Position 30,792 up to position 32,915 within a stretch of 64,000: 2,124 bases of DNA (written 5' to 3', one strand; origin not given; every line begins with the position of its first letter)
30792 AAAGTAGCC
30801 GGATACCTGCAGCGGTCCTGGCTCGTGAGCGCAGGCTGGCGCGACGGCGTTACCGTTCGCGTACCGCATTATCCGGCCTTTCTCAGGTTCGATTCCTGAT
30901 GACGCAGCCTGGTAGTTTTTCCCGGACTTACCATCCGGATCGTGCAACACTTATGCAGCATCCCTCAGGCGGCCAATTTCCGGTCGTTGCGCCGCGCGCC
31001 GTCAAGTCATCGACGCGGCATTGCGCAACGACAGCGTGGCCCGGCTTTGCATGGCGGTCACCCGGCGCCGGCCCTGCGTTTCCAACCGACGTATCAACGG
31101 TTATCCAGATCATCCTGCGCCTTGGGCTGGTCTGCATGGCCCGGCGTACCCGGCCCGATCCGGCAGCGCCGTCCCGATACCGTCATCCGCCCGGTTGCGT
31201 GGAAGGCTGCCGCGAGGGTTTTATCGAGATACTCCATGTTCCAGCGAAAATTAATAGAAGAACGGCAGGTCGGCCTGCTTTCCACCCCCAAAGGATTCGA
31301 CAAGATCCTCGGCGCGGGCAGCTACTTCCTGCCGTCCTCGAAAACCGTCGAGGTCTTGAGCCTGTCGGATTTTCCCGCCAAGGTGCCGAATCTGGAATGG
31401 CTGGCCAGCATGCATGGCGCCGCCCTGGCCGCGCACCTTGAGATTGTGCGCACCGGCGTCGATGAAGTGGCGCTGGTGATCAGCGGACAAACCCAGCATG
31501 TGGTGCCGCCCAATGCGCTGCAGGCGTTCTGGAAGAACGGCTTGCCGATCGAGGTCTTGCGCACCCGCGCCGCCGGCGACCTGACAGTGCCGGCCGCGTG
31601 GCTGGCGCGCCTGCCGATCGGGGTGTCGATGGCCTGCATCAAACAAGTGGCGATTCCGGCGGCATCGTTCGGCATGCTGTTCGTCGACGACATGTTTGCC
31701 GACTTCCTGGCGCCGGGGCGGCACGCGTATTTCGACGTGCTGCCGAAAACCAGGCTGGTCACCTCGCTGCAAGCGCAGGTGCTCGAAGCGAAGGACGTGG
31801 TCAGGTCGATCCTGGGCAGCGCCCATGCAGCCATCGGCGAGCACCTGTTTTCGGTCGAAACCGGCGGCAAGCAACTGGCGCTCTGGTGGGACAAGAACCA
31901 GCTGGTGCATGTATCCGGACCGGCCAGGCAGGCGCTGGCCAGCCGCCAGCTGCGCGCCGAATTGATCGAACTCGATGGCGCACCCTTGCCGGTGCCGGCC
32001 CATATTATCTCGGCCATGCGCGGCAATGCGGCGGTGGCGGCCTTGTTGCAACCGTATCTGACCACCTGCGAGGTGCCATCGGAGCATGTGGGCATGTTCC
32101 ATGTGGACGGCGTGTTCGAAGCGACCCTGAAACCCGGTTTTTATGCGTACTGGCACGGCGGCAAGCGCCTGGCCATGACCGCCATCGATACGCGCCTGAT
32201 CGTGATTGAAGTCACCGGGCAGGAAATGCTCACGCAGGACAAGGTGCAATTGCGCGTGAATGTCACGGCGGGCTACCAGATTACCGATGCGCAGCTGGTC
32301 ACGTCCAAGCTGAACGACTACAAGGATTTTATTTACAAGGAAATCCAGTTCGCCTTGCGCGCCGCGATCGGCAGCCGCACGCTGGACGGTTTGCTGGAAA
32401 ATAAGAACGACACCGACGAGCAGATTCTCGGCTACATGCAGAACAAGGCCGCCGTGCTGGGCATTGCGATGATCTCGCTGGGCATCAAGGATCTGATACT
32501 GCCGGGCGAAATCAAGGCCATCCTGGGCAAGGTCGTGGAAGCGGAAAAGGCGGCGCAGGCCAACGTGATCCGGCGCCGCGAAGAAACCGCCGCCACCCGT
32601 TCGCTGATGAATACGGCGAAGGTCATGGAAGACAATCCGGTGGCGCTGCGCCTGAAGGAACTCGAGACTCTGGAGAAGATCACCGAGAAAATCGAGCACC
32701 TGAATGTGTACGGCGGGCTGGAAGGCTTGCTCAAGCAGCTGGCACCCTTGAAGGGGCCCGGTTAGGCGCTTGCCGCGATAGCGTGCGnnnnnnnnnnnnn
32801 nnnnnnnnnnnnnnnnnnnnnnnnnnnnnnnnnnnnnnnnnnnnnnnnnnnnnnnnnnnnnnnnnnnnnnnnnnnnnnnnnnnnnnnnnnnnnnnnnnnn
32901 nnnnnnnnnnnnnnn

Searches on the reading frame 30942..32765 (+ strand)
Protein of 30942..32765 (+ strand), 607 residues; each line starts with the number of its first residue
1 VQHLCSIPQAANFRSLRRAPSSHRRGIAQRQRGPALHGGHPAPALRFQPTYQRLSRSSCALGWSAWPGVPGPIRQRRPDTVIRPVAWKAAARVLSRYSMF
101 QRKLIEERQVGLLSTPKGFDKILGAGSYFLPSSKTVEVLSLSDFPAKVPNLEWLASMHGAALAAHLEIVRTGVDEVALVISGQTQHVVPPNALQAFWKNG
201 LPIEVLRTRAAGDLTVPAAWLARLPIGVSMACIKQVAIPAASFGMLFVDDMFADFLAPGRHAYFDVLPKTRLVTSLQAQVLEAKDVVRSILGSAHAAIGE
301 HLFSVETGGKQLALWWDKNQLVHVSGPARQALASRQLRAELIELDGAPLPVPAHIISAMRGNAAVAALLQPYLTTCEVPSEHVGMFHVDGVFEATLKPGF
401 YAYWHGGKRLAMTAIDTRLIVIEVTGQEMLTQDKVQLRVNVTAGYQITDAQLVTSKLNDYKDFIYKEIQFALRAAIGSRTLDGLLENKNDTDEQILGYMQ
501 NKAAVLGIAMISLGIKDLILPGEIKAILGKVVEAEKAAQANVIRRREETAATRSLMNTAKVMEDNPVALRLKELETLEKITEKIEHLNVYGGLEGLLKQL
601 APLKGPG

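Call 81: search_protein_families(library=pfam, proteins=[window:30942-32765:+], max_evalue=0.001)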
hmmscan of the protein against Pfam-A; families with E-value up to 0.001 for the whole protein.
window:30942-32765:+ (607 aa): 1 family
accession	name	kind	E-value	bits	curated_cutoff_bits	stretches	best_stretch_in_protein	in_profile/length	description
PF01145.31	Band_7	-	2.6e-25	89.9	23.6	1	377-548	2-175/176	SPFH domain / Band 7 family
